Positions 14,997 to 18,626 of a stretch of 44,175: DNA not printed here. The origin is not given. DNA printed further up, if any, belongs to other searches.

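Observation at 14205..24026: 3273-aa giant ORF (about 22% of the genome) with two HExxH motifs and a repeat-rich tail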

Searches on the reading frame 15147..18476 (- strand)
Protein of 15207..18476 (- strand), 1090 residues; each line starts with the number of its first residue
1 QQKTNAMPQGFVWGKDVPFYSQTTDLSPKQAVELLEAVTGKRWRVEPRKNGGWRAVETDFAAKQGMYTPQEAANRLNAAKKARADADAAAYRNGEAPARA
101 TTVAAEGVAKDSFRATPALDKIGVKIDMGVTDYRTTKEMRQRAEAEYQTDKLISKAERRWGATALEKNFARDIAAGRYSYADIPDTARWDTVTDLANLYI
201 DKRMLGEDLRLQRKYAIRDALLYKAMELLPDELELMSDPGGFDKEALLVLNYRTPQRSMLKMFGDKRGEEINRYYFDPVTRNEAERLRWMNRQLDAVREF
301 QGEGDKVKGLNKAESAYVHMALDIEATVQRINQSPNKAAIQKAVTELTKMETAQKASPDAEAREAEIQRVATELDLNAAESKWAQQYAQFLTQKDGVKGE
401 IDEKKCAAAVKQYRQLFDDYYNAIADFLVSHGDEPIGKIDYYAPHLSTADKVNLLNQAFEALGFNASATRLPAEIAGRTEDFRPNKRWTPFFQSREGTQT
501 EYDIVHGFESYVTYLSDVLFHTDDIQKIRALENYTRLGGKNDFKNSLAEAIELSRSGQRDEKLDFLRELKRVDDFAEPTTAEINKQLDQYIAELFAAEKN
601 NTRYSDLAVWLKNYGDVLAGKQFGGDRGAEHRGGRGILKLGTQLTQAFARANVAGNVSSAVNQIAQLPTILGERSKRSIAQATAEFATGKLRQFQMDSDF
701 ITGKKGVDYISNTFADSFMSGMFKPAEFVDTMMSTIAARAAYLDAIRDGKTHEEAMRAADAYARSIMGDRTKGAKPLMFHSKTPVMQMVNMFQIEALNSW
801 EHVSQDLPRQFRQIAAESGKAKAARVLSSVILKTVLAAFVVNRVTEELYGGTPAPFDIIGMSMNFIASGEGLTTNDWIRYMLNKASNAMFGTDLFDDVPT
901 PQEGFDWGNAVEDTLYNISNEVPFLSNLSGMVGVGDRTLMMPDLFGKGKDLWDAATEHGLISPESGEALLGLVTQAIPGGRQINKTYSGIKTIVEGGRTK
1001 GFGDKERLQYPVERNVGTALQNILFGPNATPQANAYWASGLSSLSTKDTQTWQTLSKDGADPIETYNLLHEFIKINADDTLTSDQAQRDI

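Call 17: search_dna_similar(query=window:15207-18476:-, collection=phages, mode=protein, max_rows=30)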
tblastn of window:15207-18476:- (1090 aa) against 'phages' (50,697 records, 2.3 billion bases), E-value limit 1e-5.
Records with a match: 1; places in all: 1; records where one place covers at least 80% of the query: 0.
Best place of each record, by identity: <60% 1.
By first word of the organism name: Bacteriophage 1.
By host as written in the record: - 1.
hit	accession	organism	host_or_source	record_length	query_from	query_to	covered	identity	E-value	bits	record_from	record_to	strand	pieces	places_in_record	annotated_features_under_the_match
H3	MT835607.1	Bacteriophage sp.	human fecal samples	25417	340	1070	67%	25.9%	2e-53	211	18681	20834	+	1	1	record has no annotation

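Call 32: get_annotated_region(hit=H3, flank=20000)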
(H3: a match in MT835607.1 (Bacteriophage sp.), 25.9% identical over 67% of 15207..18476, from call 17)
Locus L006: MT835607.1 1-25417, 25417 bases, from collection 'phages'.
description: UNVERIFIED: Bacteriophage sp. clone scaffold_286 genomic sequence.
organism: Bacteriophage sp. (NCBI taxid 38018)
taxonomy: Viruses
host: -; source: human fecal samples; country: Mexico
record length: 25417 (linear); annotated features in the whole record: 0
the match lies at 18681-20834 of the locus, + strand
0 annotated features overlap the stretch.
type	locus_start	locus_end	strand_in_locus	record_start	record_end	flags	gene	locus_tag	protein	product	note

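Call 43: search_solved_structures(query=A1, max_evalue=1, show_alignments=2)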
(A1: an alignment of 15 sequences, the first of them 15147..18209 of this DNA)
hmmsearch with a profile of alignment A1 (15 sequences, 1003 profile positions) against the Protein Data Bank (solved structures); distinct sequences matched with E-value up to 1: 1.
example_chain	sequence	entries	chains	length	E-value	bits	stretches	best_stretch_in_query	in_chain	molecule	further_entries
9sf4_Aa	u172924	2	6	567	0.96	10.4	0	441-492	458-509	Fusion glycoprotein F0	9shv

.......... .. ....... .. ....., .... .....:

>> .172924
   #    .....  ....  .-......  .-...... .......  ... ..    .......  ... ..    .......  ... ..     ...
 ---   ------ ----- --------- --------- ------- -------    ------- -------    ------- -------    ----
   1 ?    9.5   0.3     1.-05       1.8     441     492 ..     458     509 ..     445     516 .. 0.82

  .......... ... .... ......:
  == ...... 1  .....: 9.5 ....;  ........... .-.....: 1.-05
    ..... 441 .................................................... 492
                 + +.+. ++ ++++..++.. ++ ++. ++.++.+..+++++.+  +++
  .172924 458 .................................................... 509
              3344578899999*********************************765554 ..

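Call 44: search_protein_families(library=pfam, alignment_id=A1, max_evalue=0.1)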
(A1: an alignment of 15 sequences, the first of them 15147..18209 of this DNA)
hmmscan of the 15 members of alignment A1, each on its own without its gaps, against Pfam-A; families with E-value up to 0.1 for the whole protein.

A. member 1, window:15147-18209:- (1021 aa): 0 families

B. families by the number of members that match (of 15 scanned): 11 families
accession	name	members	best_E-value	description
PF21099.2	POLQ_helical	1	0.00097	DNA_pol_Q helicase like region helical domain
PF00823.25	PPE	1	0.0023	PPE family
PF00188.32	CAP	1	0.02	Cysteine-rich secretory protein family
PF20653.3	COG6_C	1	0.035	Conserved Oligomeric Golgi complex subunit 6, C-terminal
PF09687.15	PRESAN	1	0.038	Plasmodium RESA N-terminal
PF12687.12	DUF3801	1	0.059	Protein of unknown function (DUF3801)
PF25637.1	DUF7942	1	0.062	Family of unknown function (DUF7942)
PF06874.16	FBPase_2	1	0.07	Firmicute fructose-1,6-bisphosphatase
PF02260.25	FATC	1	0.083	FATC domain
PF11827.13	DUF3347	1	0.086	Protein of unknown function (DUF3347)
PF18689.6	PriX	1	0.1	Primase X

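Call 46: find_related_loci(query=A1, collection=genome_contigs, flank=10000)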
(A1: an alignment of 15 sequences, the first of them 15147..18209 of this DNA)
Query A1 (1021 aa) in genome_contigs; peptide patterns used: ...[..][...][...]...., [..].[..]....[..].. (x = any residue, [..] = any of these).
61 stretches matched a pattern; 41 encode a relative of the query (tblastn E <= 1e-3); 41 distinct loci.
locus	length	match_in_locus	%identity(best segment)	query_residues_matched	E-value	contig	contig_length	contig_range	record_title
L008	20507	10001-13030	54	1-1019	0e+0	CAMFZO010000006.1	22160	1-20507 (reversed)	MAG: uncultured Clostridia bacterium isolate SRR15725432_bin.14_metaWRAP_v1.3_MAG genome assembly, contig: ERZ10622456.1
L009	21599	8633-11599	42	19-1020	0e+0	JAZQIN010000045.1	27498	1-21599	MAG: Faecousia sp. isolate T1900044623_TS20190089.MAGScoT_cleanbin_000054 SGB_918_k141_173103, whole genome shotgun sequ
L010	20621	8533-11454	41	17-1019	0e+0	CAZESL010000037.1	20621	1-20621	MAG TPA_asm: uncultured Eubacteriales bacterium isolate SRP315200_co1_232 genome assembly, contig: NODE_4655_length_2062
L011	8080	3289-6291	40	20-1018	0e+0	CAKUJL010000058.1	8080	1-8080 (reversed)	MAG: uncultured Oscillospiraceae bacterium isolate REFINED_METABAT215_TOP10_CONTIGS_1500_ASSEMBLY_K77_MERGED__Hadza_PheC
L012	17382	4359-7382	40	19-1020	0e+0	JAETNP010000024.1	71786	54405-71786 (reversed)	MAG: Oscillospiraceae bacterium isolate S10_Bin2 scaffold_1024, whole genome shotgun sequence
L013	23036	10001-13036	39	20-1019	0e+0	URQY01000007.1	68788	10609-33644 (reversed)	uncultured Clostridiales bacterium isolate UMGS1263 genome assembly, contig: NODE_165_length_68788_cov_4.227547, whole g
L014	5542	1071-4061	39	19-1018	0e+0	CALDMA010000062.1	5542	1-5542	MAG TPA_asm: uncultured Oscillospiraceae bacterium isolate SRR1747033_bin.25_CONCOCT_v1.1_MAG genome assembly, contig: E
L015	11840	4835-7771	38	25-1019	0e+0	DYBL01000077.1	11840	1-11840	MAG TPA_asm: Clostridiales bacterium isolate HRGM_Genome_1975 HRGM_Genome_1975_77, whole genome shotgun sequence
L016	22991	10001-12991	39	19-1018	0e+0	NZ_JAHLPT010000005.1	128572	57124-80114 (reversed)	Oscillibacter sp. MSJ-31 M31_ctg0005, whole genome shotgun sequence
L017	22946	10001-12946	38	25-1019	0e+0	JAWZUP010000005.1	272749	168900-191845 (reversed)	Oscillospiraceae bacterium CM710M_45 LM_D7-10_M1-4-5_NODE_5, whole genome shotgun sequence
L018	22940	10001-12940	38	25-1019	0e+0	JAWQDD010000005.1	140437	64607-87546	Oscillospiraceae bacterium CM74B_53B_ID361 LM_D7_4-BHI_SB-5_3B.1_NODE_17, whole genome shotgun sequence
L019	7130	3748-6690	37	25-1019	0e+0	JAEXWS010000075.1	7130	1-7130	MAG: Bacillota bacterium isolate OH_HDB_120 k127_218477, whole genome shotgun sequence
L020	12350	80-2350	45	270-1019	0e+0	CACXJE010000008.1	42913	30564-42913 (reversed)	MAG: Ruminococcaceae bacterium isolate RUG11311 genome assembly, contig: RUG11311_asm_8, whole genome shotgun sequence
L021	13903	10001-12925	39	27-1018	0e+0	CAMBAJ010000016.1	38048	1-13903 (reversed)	MAG: uncultured Clostridia bacterium isolate SRR17382098_bin.38_metaWRAP_v1.3_MAG genome assembly, contig: ERZ10544617.5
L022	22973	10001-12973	37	21-1021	0e+0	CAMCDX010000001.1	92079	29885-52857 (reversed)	MAG: uncultured Clostridia bacterium isolate SRR17382097_bin.54_metaWRAP_v1.3_MAG genome assembly, contig: ERZ10544651.1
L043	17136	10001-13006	35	19-1019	2e-179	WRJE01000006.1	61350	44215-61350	MAG: Oscillospiraceae bacterium isolate Nt197P3bin72 Ga0082212_10000429, whole genome shotgun sequence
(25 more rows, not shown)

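Call 59: predict_structure(alignment_id=A1)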
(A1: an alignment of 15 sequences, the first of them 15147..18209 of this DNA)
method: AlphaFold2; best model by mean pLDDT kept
length: 1021 residues; sequences in the alignment: 15
mean_pLDDT: 73.4   pTM: 0.69
mean pLDDT of the five models: 73.4, 72.4, 69.1, 66.4, 63.7
residues with pLDDT >= 90: 95; 70-90: 587; 50-70: 217; < 50: 122
segments of 3 or more residues with pLDDT < 50: 1-14, 349-362, 373-410, 450-457, 508-512, 759-761, 844-863, 865-877, 887-889
pLDDT, mean of each block of 10 residues (from residue 1): 39 56 79 87 78 80 85 89 88 89 92 75 77 83 69 81 89 89 91 92 91 85 85 74 84 90 67 80 86 84 76 88 87 83 67 43 55 43 26 31 35 74 80 87 73 46 60 76 77 80 60 71 83 61 51 57 60 69 86 80 86 85 66 67 87 94 91 86 82 64 73 84 86 82 78 61 61 78 77 73 68 77 70 60 47 41 46 46 50 64 76 77 71 64 75 84 86 87 85 83 85 85 74
secondary structure, 60 per line:
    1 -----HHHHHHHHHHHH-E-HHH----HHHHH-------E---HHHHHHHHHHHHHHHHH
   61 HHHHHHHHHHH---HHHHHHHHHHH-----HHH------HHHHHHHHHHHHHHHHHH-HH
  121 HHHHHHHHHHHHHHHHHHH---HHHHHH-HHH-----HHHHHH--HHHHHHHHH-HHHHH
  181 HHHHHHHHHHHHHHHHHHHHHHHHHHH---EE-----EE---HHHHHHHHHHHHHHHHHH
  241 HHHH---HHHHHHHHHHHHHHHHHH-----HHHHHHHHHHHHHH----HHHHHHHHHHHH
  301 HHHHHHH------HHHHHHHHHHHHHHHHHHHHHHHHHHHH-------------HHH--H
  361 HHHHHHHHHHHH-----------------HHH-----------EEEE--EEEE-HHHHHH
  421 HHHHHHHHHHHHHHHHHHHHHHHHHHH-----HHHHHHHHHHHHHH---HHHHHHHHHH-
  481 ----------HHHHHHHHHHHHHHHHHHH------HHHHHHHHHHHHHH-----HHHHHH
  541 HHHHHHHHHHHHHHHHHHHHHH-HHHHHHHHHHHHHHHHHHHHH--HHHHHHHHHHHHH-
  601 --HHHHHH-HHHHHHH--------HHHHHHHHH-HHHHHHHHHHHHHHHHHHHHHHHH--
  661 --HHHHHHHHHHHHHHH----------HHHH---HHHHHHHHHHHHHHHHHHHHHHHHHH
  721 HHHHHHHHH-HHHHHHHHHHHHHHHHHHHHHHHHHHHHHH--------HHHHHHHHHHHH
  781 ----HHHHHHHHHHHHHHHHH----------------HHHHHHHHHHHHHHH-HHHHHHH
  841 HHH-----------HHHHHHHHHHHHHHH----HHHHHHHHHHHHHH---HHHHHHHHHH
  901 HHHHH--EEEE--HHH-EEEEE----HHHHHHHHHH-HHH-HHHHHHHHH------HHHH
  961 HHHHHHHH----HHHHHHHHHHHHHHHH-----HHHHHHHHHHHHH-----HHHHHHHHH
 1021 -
elements in order (helices of 4 or more, strands of 3 or more residues): H6-17 H28-32 H44-71 H75-85 H100-117 H119-139 H143-148 H158-163 H166-174 H176-207 H223-244 H248-265 H271-284 H289-307 H314-341 H360-372 E404-407 E410-413 H415-447 H453-466 H470-479 H491-509 H516-529 H535-562 H564-584 H587-599 H603-608 H610-616 H625-633 H635-658 H663-677 H688-691 H695-729 H731-760 H769-780 H785-801 H818-832 H834-843 H855-869 H874-887 H891-905 E908-911 E918-922 H927-936 H942-950 H957-968 H973-988 H994-1006 H1012-1020

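Call 63: fold_search(model_id=the predicted structure, library=pdb)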
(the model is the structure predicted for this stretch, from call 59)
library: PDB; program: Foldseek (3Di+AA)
matches with E <= 10: 124; with E <= 0.001: 0
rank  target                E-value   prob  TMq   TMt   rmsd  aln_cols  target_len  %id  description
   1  4u4w_B                1.9e-01  0.18  0.08  0.16  29.8       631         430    9  Structure of a nitrate/nitrite antiporter NarK in nitrate-bound occluded state (released 2015-07-15)
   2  5h2v_A                2.0e-01  0.08  0.08  0.08  34.9      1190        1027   12  Crystal structure of the karyopherin Kap121p bound to the SUMO protease Ulp1p (released 2016-12-14)
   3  4u4t                  2.2e-01  0.11  0.07  0.12  27.9       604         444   10  Structure of a nitrate/nitrite antiporter NarK in nitrate-bound inward-open state (released 2015-07-15)
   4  9g8j_C                2.7e-01  0.07  0.08  0.09  35.7      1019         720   10  Structure of K+-dependent Na+-PPase from Thermotoga maritima in complex with zoledronate (released 2025-06-04)
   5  5jlj_C                3.2e-01  0.09  0.10  0.10  33.6      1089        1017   10  Crystal Structure of KPT8602 in complex with CRM1-Ran-RanBP1 (released 2016-06-29)
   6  7q2z_E                4.1e-01  0.05  0.07  0.08  28.8       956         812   11  Cryo-EM structure of S.cerevisiae condensin Ycg1-Brn1-DNA complex (released 2022-04-06)
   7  7mop_A                4.7e-01  0.05  0.08  0.05  37.2      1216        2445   10  Cryo-EM structure of human HUWE1 in complex with DDIT4 (released 2021-07-28)
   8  3nd2                  5.9e-01  0.07  0.10  0.10  32.4      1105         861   10  Structure of Yeast Importin-beta (Kap95p) (released 2010-07-07)
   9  6yvu_B                7.2e-01  0.02  0.05  0.04  99.4      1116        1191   12  Condensin complex from S.cerevisiae ATP-free apo non-engaged state (released 2020-07-15)
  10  6sb0_A                7.8e-01  0.05  0.10  0.07  36.5      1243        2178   11  cryo-EM structure of mTORC1 bound to PRAS40-fused active RagA/C GTPases (released 2019-10-16)
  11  3w3x_A                8.2e-01  0.06  0.10  0.10  30.8      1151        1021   11  Crystal structure of Kap121p bound to Pho4p (released 2013-04-10)
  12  4av3_B                8.5e-01  0.07  0.10  0.12  31.9       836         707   10  Crystal structure of Thermotoga Maritima sodium pumping membrane integral pyrophosphatase with metal ions in active si (released 2012-08-08)
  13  6xjs_C                8.8e-01  0.06  0.09  0.09  33.6       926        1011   10  Crystal Structure of KPT-330 bound to CRM1 (E582K, 537-DLTVK-541 to GLCEQ) (released 2021-01-27)
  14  9ogn_C                8.8e-01  0.06  0.10  0.10  31.5      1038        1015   10  Crystal Structure of KPT396 in complex with CRM1-Ran-RanBP1 (released 2025-11-26)
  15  9g8k_A                9.2e-01  0.04  0.08  0.10  31.9       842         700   11  Structure of K+-dependent Na+-PPase from Thermotoga maritima in complex with Ca2+ and Etidronate (released 2025-06-04)
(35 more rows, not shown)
